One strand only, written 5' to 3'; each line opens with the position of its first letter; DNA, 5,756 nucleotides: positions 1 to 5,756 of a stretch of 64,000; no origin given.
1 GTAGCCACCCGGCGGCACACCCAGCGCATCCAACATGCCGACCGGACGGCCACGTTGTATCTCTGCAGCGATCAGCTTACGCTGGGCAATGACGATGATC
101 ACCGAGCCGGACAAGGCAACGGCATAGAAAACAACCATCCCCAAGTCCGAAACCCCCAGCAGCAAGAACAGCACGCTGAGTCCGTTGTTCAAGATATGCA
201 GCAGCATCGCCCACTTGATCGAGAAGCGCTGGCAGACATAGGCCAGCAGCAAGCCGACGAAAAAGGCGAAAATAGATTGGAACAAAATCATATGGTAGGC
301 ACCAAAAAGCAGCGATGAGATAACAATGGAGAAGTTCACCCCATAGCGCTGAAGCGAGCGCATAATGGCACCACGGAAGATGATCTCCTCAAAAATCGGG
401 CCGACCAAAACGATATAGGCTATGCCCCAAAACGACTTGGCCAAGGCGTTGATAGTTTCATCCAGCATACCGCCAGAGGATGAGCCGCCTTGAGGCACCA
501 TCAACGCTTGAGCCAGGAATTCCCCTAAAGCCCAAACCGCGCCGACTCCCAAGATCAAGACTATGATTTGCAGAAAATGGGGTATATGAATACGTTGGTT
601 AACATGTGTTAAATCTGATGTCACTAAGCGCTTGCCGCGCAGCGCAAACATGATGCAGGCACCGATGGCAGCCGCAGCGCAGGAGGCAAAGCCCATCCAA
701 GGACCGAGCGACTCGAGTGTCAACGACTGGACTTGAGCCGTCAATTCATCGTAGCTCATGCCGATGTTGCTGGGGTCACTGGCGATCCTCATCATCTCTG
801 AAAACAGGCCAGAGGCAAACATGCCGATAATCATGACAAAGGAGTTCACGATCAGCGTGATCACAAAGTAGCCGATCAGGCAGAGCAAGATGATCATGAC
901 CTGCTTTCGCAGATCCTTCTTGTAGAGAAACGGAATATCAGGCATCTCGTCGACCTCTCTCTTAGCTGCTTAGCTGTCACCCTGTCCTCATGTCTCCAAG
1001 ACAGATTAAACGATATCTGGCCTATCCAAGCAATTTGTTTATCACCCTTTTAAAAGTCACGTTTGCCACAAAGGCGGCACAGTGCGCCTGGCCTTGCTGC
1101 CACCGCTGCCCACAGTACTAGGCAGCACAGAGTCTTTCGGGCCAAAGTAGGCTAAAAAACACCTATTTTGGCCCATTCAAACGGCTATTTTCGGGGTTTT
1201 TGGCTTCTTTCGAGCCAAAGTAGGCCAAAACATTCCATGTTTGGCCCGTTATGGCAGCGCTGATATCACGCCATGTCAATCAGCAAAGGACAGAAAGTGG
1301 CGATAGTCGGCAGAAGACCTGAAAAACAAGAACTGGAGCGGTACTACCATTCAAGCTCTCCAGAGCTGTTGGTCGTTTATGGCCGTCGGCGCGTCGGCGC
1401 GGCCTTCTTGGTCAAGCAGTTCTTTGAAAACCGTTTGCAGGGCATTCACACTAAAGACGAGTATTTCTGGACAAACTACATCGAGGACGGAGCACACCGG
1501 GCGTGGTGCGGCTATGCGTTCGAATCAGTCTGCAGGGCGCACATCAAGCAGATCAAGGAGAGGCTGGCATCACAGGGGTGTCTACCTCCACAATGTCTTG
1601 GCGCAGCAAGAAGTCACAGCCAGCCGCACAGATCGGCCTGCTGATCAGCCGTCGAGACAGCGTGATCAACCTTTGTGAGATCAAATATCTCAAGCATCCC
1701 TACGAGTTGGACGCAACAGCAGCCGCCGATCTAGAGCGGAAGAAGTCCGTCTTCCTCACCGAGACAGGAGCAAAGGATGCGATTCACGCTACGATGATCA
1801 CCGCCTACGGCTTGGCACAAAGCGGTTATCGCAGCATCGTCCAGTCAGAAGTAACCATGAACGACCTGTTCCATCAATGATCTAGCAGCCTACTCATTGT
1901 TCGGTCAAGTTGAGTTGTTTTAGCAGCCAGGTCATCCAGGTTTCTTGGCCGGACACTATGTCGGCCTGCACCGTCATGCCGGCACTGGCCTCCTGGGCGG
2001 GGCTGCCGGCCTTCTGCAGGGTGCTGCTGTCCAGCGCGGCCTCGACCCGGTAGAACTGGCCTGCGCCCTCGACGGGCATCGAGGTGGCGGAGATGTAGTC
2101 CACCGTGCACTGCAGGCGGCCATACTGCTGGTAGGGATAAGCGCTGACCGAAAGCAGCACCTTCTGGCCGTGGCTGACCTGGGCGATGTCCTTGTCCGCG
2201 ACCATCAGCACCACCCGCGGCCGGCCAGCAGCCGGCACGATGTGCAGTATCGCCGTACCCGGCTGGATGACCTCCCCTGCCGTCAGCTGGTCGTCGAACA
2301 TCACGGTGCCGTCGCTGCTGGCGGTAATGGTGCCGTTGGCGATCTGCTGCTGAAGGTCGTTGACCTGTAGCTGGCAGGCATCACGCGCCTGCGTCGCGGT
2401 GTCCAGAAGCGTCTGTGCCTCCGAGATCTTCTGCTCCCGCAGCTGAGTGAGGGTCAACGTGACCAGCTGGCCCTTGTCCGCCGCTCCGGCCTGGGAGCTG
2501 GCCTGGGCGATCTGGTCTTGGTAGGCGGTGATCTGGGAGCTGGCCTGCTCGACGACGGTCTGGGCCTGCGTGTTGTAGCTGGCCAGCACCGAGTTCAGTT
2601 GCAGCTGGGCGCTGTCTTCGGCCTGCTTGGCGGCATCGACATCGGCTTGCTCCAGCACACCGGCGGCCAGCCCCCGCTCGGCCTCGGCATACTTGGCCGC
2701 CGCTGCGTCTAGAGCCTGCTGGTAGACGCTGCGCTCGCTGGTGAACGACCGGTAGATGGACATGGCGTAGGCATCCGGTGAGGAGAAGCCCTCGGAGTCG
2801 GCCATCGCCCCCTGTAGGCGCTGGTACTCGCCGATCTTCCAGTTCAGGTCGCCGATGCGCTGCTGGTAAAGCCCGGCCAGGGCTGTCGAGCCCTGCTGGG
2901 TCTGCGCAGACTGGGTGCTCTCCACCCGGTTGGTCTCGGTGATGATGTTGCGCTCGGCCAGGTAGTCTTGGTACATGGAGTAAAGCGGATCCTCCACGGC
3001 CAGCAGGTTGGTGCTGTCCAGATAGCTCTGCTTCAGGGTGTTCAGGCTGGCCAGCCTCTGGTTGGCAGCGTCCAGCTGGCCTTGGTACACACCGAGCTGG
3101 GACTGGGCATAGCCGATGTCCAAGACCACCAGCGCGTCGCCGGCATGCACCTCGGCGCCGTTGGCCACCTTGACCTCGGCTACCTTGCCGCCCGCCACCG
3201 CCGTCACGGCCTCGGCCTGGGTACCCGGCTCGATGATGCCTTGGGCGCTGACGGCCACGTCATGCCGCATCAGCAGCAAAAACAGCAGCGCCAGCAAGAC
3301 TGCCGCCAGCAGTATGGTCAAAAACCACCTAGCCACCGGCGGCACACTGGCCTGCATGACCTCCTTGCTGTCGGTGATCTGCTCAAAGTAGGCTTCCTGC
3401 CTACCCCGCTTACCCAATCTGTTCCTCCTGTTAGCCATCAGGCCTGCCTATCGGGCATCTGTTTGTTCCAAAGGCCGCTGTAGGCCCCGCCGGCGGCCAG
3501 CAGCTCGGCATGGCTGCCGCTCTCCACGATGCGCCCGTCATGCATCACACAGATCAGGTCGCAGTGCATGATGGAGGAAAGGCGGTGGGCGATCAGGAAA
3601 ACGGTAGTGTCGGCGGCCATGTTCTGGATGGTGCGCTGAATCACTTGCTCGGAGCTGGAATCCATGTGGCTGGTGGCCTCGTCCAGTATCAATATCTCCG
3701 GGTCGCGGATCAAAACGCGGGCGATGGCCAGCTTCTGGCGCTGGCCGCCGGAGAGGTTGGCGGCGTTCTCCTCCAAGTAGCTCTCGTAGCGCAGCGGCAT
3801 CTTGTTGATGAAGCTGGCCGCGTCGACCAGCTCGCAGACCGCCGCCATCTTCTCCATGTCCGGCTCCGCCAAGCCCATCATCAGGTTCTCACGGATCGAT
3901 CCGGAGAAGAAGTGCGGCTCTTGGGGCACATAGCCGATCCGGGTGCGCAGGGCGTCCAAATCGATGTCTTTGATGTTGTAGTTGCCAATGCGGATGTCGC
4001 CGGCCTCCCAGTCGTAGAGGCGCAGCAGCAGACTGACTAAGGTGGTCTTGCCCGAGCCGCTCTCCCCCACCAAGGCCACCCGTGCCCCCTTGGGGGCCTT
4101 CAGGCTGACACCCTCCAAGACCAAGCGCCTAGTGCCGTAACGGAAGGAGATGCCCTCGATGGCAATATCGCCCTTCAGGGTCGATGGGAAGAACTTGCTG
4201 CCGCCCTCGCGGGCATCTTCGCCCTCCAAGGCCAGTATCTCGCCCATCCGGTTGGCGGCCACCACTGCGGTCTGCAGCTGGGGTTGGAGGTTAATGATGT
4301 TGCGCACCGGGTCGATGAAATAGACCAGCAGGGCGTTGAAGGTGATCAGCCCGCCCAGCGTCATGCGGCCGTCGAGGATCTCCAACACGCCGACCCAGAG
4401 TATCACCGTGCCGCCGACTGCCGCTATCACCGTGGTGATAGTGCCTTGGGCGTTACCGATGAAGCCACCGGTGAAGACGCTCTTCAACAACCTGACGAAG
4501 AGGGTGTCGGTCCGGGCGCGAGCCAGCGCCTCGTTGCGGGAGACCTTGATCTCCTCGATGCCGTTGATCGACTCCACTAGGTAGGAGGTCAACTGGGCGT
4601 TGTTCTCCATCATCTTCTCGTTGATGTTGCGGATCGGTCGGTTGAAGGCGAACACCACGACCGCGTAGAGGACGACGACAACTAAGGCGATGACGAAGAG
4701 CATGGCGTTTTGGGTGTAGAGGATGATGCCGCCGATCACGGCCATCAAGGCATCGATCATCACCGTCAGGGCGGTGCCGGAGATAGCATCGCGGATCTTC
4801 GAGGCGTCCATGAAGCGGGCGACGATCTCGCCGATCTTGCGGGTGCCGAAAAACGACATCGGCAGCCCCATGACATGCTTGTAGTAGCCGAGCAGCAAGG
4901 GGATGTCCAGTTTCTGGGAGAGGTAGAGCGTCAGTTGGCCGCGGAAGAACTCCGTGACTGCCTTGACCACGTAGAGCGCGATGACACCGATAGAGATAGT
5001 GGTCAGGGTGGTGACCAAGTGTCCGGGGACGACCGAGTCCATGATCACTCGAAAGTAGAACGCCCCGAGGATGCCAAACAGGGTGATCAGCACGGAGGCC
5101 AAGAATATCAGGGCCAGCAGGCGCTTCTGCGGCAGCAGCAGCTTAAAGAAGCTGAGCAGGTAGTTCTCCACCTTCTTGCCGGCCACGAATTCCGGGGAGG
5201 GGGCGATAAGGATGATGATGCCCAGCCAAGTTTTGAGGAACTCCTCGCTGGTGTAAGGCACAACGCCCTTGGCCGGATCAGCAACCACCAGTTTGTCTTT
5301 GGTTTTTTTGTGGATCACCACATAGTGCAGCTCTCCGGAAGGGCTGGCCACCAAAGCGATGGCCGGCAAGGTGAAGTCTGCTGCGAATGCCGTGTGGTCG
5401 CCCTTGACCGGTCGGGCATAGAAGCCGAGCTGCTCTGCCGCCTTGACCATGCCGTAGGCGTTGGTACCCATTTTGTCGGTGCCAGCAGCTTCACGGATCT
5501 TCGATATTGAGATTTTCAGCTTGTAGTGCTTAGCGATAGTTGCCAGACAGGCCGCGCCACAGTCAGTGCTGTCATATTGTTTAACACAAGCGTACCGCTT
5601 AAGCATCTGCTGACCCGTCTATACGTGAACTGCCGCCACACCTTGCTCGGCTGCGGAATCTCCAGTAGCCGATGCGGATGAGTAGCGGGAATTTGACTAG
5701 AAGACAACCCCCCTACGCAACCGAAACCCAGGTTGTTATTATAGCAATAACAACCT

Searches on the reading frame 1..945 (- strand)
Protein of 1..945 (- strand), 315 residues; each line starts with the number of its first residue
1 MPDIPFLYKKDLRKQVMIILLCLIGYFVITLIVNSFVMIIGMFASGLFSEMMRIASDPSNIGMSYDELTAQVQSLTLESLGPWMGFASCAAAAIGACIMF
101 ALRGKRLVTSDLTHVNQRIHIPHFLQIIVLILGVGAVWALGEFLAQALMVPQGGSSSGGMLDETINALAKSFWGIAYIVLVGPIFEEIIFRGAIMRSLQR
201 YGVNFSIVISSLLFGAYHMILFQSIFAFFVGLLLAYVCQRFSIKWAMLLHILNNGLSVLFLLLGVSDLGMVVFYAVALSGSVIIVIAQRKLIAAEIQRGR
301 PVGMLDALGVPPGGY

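Call 49: search_protein_families(library=pfam, proteins=[window:1-945:-], max_evalue=0.01)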
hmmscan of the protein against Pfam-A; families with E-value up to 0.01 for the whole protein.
window:1-945:- (315 aa): 1 family
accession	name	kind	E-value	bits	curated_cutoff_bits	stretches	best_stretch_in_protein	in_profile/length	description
PF02517.21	Rce1-like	-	8.1e-18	64.9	22.4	1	171-255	4-92/93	Type II CAAX prenyl endopeptidase Rce1-like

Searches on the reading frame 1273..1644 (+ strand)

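Call 3: search_protein_families(library=pfam, proteins=[window:1273-1644:+], max_evalue=1)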
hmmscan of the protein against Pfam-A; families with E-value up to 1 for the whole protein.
window:1273-1644:+ (123 aa): 3 families
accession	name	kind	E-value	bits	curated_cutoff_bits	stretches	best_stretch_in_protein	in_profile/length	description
PF01637.24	ATPase_2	-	0.00014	22.2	33.2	1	14-57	4-46/225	ATPase domain predominantly from Archaea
PF13191.12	AAA_16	-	0.0026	18.7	32.6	1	11-105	2-109/167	AAA ATPase domain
PF13173.12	AAA_14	-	0.15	12.5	27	1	31-66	3-34/129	AAA domain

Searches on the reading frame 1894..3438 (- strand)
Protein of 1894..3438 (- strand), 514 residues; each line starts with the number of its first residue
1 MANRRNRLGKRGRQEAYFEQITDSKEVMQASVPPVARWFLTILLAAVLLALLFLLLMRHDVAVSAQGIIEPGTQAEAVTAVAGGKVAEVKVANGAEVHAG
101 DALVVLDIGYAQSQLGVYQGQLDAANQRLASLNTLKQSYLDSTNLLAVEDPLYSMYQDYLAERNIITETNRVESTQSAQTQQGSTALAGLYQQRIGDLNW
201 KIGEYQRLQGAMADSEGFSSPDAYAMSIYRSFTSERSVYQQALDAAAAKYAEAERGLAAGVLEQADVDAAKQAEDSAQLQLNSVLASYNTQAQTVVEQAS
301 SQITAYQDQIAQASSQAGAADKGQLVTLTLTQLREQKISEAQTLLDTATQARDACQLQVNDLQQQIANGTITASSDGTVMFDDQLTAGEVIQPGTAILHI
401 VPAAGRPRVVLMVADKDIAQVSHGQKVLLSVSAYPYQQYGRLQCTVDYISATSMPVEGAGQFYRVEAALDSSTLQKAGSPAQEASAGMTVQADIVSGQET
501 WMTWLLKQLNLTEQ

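Call 3: search_protein_families(library=pfam, proteins=[window:1894-3438:-], max_evalue=1)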
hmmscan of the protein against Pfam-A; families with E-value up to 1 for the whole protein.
window:1894-3438:- (514 aa): 8 families
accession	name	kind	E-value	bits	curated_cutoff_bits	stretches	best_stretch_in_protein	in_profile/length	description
PF13437.12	HlyD_3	-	7.5e-16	59.2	22.2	1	370-473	1-97/106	HlyD family secretion protein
PF16576.10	HlyD_D23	-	3.2e-05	23.8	30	1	292-451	45-186/214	Barrel-sandwich domain of CusB or HlyD membrane-fusion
PF13533.13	Biotin_lipoyl_2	-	0.00016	21.9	29.8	1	83-107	8-32/32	Biotin-lipoyl like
PF00364.28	Biotin_lipoyl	-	0.017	15.4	22.1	1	78-106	45-73/73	Biotin-requiring enzyme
PF19941.4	DUF6403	-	0.031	14.9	26.9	1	334-378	11-55/77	Family of unknown function (DUF6403)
PF17876.7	CSD2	-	0.25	11.9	26.2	0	405-437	7-39/74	Cold shock domain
PF17892.7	Cadherin_5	-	0.58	10.5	26.5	1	338-381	23-65/98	Cadherin-like domain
PF18196.7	Cdh1_DBD_1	-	0.62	10.8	26.4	0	254-337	24-107/120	Chromodomain helicase DNA-binding domain 1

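Call 4: search_protein_families(library=ncbifam, proteins=[window:1894-3438:-], max_evalue=1)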
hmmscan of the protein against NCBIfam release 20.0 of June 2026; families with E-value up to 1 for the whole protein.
window:1894-3438:- (514 aa): 11 families
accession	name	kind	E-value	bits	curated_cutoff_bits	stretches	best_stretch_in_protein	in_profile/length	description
TIGR01843.1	type_I_hlyD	subfamily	1.5e-44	152.7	208.65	1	34-509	2-411/422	HlyD family type I secretion periplasmic adaptor subunit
TIGR01000.1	bacteriocin_acc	subfamily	4.6e-37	128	258.85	1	46-507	31-451/457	bacteriocin secretion accessory protein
TIGR01730.1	RND_mfp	subfamily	8e-10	38.2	94.9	2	302-439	65-203/322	efflux RND transporter periplasmic adaptor subunit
TIGR00998.1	8a0101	subfamily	2.9e-09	36.3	390.8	2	39-138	7-105/334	EmrA/EmrK family multidrug efflux transporter periplasmic adaptor subunit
TIGR03794.1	NHLM_micro_HlyD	equivalog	9.4e-09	34.7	156.2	1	38-471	20-358/421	NHLP bacteriocin system secretion protein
NF002939.0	PRK03598.1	equivalog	3.6e-07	29.7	393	2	237-439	78-273/332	secretion protein HlyD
TIGR02971.1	heterocyst_DevB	subfamily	0.00013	21.5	129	2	63-145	1-88/327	ABC exporter membrane fusion protein, DevB family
NF007785.0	PRK10476.1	equivalog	0.0038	16.1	376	1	34-129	9-102/347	multidrug transporter subunit MdtN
NF005457.0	PRK07051.1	equivalog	0.0081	16.3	87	1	67-106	39-78/80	acetyl-CoA carboxylase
NF004547.1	PRK05889.1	equivalog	0.016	15.4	75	1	75-107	2-34/71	biotin/lipoyl-binding carrier protein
TIGR01108.1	oadA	equivalog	0.91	7.9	756.5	1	70-107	512-549/582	sodium-extruding oxaloacetate decarboxylase subunit alpha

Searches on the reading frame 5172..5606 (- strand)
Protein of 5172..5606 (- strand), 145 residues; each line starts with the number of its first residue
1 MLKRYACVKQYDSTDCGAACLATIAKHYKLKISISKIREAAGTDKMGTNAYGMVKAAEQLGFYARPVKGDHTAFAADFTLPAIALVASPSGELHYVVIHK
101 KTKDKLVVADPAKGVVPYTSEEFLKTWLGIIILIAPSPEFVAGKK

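Call 33: search_solved_structures(query=window:5172-5606:-, max_evalue=0.00001, show_alignments=3)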
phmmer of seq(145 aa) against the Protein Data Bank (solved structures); distinct sequences matched with E-value up to 0.00001: 12.
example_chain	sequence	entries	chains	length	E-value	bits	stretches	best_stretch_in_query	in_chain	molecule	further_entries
7n87_A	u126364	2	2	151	1.3e-40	142.1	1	3-141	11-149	ABC-type bacteriocin transporter | Peptidase C39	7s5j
4ry2_A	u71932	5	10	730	1.5e-40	142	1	3-143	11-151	ABC-type bacteriocin transporter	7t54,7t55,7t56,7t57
4s0f_A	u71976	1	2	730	1.5e-40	142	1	3-143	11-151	ABC-type bacteriocin transporter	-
8vp3_A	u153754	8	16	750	1.5e-40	141.9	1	3-143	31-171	ABC-type bacteriocin transporter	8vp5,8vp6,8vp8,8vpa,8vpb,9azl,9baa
6v9z_A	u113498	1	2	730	2.7e-39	137.8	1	3-143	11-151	ABC-type bacteriocin transporter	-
8vp9_A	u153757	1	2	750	1.9e-36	128.6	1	3-143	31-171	ABC-type bacteriocin transporter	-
3k8u_A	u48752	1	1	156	2.3e-27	99.2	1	3-141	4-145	Putative ABC transporter, ATP-binding protein ComA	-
5xe8_A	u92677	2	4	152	6.6e-27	97.7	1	5-141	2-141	Putative ABC transporter, ATP-binding protein ComA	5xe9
8hf4_A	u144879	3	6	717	1.9e-22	83.3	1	9-142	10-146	Transport/processing ATP-binding protein ComA | Competence factor transporting ATP-binding protein/permease ComA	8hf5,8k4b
8hf6_A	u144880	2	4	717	1.9e-22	83.3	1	9-142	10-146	Competence factor transporting ATP-binding protein/permease ComA | Transport/processing ATP-binding protein ComA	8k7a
8hf7_A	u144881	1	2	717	1.9e-22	83.3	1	9-142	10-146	Competence factor transporting ATP-binding protein/permease ComA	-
6mpz_A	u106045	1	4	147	4.4e-13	53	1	7-140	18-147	Double Glycine Motif Protease domain from AMS/PCAT Transporter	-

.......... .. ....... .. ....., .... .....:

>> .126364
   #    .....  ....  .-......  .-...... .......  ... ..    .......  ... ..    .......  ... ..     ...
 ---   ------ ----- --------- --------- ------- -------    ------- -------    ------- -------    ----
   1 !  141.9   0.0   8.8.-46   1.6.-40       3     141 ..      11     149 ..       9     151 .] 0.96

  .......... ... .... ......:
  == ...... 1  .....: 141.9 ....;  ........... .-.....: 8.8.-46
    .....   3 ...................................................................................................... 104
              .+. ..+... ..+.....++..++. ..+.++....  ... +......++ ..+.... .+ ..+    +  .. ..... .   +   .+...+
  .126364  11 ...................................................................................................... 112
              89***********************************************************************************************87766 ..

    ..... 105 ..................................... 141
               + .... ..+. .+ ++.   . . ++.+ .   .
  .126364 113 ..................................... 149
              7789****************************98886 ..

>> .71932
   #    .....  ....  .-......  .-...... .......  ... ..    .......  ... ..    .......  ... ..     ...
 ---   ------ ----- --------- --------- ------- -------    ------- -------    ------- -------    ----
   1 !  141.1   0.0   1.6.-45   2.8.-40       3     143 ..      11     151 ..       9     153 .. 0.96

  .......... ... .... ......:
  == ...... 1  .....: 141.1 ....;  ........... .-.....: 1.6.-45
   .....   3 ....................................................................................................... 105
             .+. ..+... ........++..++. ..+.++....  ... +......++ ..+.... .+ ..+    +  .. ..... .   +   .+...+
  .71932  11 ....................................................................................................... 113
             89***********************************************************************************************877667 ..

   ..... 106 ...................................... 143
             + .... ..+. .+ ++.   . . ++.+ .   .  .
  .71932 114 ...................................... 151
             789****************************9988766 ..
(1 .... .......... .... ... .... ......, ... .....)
